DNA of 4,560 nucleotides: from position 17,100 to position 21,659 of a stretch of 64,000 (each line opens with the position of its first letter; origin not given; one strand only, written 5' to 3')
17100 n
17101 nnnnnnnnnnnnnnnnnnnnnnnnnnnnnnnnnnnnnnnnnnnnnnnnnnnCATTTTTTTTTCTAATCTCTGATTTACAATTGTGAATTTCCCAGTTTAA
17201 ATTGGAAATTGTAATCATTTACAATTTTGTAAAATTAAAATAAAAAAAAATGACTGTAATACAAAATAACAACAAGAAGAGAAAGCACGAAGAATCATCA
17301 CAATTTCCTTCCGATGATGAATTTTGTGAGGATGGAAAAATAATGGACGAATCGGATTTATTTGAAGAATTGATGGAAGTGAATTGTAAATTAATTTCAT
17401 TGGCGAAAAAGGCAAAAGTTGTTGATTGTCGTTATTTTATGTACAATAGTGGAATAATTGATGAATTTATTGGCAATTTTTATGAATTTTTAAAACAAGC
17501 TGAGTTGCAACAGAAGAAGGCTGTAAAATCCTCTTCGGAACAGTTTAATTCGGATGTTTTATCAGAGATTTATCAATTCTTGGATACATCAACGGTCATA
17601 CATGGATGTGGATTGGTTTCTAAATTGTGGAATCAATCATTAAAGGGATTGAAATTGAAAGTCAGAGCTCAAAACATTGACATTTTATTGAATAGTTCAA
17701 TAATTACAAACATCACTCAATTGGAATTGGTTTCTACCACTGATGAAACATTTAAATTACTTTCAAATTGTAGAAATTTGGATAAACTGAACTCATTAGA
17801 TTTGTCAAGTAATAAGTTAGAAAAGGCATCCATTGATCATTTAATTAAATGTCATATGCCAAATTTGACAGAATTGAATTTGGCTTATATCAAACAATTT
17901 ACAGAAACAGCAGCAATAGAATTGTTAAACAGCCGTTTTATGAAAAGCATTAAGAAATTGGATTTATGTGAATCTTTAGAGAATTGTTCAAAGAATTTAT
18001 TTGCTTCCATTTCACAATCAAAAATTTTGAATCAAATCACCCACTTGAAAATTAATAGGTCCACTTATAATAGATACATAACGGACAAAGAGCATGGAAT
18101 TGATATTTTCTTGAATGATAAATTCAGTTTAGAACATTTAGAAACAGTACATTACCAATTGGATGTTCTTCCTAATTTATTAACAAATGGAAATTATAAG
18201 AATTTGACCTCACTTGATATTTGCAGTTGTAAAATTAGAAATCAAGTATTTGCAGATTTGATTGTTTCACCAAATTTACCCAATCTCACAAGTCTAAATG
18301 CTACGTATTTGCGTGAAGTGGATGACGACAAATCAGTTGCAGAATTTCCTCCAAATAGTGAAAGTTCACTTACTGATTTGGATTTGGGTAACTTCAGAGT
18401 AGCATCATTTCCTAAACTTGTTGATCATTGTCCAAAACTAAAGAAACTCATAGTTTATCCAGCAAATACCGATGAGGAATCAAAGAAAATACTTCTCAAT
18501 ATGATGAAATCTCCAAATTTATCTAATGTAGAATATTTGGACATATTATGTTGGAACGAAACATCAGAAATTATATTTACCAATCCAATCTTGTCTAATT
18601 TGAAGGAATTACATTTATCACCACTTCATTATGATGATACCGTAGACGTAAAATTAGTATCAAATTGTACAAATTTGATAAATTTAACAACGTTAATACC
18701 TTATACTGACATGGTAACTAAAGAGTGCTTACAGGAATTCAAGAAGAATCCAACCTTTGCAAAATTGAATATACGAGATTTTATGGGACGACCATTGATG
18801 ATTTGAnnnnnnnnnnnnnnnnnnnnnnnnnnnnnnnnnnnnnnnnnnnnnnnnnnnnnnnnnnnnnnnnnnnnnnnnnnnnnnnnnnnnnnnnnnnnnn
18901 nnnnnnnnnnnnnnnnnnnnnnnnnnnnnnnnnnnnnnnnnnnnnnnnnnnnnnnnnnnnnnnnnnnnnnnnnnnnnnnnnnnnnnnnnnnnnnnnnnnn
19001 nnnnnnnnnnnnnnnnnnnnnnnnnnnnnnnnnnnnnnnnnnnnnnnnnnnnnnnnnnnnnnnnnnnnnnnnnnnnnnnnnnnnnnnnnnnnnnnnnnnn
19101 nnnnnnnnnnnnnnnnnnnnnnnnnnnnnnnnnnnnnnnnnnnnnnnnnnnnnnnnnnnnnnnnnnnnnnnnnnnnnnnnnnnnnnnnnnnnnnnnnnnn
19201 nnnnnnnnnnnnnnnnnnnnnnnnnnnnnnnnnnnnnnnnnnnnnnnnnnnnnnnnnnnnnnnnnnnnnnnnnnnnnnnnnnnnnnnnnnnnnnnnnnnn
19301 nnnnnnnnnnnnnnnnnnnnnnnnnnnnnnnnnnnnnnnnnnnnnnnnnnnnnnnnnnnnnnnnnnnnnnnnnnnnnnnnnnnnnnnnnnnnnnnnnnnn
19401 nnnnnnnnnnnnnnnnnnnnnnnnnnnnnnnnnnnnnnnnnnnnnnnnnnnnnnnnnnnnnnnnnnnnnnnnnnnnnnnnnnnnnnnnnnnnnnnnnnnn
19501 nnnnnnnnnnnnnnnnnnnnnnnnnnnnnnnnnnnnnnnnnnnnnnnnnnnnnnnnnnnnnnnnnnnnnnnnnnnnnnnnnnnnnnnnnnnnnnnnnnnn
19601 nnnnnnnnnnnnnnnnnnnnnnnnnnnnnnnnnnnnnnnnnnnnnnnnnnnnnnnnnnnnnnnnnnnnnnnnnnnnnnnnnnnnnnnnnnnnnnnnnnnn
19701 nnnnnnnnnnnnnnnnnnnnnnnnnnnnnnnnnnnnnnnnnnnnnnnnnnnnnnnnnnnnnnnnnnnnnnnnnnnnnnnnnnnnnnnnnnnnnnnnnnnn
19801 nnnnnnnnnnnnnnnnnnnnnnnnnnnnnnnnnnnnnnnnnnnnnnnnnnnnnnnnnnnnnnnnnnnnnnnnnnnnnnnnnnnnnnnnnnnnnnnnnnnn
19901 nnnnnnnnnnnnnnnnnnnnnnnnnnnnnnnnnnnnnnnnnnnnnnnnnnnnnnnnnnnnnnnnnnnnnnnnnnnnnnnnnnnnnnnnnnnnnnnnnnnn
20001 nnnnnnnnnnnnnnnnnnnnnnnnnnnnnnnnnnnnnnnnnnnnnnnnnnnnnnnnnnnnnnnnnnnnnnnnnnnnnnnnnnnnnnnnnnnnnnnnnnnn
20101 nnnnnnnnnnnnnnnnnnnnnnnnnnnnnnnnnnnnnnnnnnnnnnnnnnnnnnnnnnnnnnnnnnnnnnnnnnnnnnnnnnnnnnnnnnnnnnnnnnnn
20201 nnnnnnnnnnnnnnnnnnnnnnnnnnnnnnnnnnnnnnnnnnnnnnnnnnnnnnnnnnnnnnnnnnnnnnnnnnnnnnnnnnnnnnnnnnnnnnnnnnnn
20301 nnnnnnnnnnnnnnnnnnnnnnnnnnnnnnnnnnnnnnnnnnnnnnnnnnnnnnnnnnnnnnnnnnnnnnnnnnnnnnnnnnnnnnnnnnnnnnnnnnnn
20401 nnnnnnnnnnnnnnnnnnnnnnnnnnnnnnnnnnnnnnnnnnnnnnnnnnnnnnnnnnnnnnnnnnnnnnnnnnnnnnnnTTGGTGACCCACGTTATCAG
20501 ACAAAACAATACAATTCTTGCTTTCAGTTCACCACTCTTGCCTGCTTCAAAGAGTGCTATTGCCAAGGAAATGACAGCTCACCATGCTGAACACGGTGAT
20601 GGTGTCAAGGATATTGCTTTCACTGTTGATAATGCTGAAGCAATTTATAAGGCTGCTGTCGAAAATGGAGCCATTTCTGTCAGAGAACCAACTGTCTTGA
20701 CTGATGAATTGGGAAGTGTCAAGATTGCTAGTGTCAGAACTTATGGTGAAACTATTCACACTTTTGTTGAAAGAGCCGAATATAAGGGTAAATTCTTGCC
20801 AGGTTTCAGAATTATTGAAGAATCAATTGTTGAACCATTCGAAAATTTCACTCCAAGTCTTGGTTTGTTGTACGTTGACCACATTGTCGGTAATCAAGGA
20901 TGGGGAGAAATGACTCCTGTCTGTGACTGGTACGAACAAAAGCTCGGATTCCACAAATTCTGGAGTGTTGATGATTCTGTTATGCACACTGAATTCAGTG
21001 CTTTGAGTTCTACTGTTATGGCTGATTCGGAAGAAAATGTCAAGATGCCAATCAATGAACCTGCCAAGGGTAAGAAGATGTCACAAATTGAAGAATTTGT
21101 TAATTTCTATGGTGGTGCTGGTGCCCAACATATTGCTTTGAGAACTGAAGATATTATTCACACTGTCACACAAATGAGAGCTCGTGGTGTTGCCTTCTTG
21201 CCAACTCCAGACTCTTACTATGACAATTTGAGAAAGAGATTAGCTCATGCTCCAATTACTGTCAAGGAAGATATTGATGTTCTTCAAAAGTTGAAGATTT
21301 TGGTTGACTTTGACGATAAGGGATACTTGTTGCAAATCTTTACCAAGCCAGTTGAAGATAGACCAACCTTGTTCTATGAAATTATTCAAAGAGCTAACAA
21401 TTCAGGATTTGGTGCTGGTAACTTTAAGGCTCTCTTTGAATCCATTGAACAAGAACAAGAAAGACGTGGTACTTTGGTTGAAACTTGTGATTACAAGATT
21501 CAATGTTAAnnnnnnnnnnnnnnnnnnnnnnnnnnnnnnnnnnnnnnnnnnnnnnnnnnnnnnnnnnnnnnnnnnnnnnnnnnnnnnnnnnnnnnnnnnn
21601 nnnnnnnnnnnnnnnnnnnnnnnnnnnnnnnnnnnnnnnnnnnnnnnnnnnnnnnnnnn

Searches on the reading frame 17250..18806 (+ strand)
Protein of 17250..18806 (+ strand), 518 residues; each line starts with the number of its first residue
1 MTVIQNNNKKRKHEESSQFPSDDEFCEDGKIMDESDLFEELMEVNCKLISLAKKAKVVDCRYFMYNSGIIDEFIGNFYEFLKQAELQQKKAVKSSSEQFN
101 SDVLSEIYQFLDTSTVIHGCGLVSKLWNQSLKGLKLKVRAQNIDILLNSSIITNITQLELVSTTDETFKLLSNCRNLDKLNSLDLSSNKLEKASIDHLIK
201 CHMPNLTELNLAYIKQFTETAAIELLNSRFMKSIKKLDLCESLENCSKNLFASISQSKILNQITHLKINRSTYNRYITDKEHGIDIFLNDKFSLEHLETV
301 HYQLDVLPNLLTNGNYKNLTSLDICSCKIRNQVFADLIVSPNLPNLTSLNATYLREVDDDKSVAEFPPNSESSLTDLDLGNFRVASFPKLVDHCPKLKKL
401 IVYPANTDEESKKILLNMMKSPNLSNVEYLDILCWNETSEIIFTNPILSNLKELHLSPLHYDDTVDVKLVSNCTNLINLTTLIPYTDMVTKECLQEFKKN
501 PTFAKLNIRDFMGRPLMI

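Call 9: search_protein_families(library=pfam, proteins=[window:17250-18806:+], max_evalue=1)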
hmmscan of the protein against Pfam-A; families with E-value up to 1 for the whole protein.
window:17250-18806:+ (518 aa): 9 families
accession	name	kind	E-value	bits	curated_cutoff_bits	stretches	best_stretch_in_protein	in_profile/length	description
PF12799.13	LRR_4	-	0.00024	21.7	27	3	179-215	2-37/44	Leucine Rich repeats (2 copies)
PF00646.38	F-box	-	0.0032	17.8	20.5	1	100-138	5-42/43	F-box domain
PF13855.12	LRR_8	-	0.078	13.2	27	1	175-212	22-57/61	Leucine rich repeat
PF12937.12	F-box-like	-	0.083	13.1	24.3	1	102-129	7-33/47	F-box-like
PF15606.11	Ntox34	-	0.1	13.2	25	0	22-54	30-62/80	Bacterial toxin 34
PF25019.1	LRR_R13L1-DRL21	-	0.12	12.8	27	1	262-350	38-120/127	R13L1/DRL21 LRRs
PF00560.39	LRR_1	-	0.25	12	20.6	0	179-197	1-19/23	Leucine Rich Repeat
PF07092.18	TMEM106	-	0.25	11.7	24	1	407-459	18-73/141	TM106 protein C-terminal domain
PF23952.1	LRR_EndoS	-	0.4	11.4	27.9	1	210-325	37-114/116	Endo-beta-N-acetylglucosaminidase EndoS LRR domain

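Call 11: find_encoding_contigs(protein=window:17250-18806:+, flank=10000)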
Protein window:17250-18806:+ (518 aa): no gene with exactly this product is on record in the collection.

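Call 26: list_cluster_members(proteins=[window:17250-18803:+, window:21596-23116:+, window:31769-32323:-, window:30844-31728:-, window:29787-30761:+, window:32461-33435:-, window:28466-29332:+])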
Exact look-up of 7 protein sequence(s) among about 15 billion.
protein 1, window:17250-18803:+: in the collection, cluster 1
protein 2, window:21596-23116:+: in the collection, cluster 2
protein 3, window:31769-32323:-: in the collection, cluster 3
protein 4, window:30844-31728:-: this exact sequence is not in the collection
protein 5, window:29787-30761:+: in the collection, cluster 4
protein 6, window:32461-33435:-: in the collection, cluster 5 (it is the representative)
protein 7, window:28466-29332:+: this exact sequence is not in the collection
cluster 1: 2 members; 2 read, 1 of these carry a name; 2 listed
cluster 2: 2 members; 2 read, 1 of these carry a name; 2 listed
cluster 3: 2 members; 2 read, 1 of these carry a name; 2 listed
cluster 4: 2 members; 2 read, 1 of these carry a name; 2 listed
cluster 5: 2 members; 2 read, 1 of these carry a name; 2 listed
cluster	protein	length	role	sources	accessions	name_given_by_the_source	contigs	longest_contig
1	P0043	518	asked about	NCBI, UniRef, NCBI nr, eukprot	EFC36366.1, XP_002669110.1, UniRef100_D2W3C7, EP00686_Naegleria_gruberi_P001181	hypothetical protein NAEGRDRAFT_75899 [Naegleria gruberi] | Uncharacterized protein n=1 Tax=Naegleria gruberi TaxID=5762 RepID=D2W3C7_NAEGR | uncharacterized protein NAEGRDRAFT_75899 [Naegleria gruberi]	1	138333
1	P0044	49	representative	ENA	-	-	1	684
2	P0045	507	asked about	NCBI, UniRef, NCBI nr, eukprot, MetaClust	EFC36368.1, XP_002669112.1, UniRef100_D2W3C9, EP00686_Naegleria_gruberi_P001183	hypothetical protein NAEGRDRAFT_75901 [Naegleria gruberi] | F-box domain-containing protein n=1 Tax=Naegleria gruberi TaxID=5762 RepID=D2W3C9_NAEGR | uncharacterized protein NAEGRDRAFT_75901 [Naegleria gruberi]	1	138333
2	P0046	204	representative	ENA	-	-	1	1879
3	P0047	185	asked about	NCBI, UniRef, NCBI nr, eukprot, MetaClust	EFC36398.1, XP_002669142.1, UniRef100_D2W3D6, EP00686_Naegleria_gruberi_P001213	Hypothetical protein NAEGRDRAFT_75908 [Naegleria gruberi] | F-box domain-containing protein n=1 Tax=Naegleria gruberi TaxID=5762 RepID=D2W3D6_NAEGR | uncharacterized protein NAEGRDRAFT_75908 [Naegleria gruberi]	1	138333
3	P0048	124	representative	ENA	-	-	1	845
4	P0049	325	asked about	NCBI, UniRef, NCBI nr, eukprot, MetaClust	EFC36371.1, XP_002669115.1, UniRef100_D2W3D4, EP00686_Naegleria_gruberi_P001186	predicted protein [Naegleria gruberi] | Predicted protein n=1 Tax=Naegleria gruberi TaxID=5762 RepID=D2W3D4_NAEGR | uncharacterized protein NAEGRDRAFT_54397 [Naegleria gruberi]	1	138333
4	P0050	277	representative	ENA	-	-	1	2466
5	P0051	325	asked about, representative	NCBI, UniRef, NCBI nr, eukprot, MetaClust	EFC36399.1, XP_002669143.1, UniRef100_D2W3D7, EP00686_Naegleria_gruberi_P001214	predicted protein [Naegleria gruberi] | Predicted protein n=1 Tax=Naegleria gruberi TaxID=5762 RepID=D2W3D7_NAEGR | uncharacterized protein NAEGRDRAFT_75909 [Naegleria gruberi]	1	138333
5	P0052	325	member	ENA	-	-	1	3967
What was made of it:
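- Tried and rejected: Exact look-up showed those clusters are represented by short ENA fragments (call 26).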

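Call 29: find_encoding_contigs(protein=P0052, flank=10000)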
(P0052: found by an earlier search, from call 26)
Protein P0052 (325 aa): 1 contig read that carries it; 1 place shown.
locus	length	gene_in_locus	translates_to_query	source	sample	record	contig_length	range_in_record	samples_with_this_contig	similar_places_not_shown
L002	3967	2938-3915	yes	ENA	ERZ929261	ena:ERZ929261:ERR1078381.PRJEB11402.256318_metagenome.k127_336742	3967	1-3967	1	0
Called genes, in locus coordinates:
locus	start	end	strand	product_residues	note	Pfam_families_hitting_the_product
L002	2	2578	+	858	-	?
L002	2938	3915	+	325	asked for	-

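Call 30: find_encoding_contigs(protein=P0048, flank=10000)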
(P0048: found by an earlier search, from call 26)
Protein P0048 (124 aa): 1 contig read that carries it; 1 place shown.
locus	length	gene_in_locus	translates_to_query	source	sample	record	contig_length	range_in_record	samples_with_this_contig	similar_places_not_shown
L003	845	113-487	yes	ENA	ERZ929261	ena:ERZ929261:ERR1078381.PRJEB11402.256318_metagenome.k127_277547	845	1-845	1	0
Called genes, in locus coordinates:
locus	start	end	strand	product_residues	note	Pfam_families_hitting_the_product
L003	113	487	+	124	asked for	-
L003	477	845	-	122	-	?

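Call 42: find_encoding_contigs(protein=P0050, flank=10000)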
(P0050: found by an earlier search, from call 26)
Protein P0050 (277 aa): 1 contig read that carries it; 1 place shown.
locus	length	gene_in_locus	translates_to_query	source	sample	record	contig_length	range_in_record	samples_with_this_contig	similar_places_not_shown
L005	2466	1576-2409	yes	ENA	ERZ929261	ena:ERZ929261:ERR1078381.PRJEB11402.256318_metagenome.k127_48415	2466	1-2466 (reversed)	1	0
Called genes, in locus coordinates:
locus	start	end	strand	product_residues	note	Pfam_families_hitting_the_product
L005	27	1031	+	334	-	-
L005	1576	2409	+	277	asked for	-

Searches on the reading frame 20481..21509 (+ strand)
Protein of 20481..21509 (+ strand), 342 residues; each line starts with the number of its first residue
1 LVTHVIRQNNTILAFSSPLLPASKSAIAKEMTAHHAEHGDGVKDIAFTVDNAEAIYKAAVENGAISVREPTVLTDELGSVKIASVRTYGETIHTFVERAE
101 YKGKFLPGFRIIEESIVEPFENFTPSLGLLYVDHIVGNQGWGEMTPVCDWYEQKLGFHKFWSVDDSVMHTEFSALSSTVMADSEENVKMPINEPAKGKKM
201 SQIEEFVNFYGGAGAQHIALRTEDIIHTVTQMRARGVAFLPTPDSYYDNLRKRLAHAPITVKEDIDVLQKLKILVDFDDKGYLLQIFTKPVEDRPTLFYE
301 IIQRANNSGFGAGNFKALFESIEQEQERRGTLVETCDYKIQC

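Call 16: search_protein_families(library=pfam, proteins=[window:20481-21509:+], max_evalue=0.001)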
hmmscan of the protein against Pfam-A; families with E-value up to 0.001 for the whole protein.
window:20481-21509:+ (342 aa): 4 families
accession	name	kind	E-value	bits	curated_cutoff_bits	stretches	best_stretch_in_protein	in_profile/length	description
PF00903.31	Glyoxalase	-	5.5e-16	59.5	20.6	1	143-253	11-109/121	Glyoxalase/Bleomycin resistance protein/Dioxygenase superfamily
PF13669.12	Glyoxalase_4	-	1.5e-08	35.3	27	1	150-243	16-97/109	Glyoxalase/Bleomycin resistance protein/Dioxygenase superfamily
PF14696.12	Glyoxalase_5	-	4.1e-05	24.2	27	1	33-100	65-128/139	Hydroxyphenylpyruvate dioxygenase, HPPD, N-terminal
PF13468.12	Glyoxalase_3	-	8.7e-05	23.1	25.1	0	194-238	60-101/176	Glyoxalase-like domain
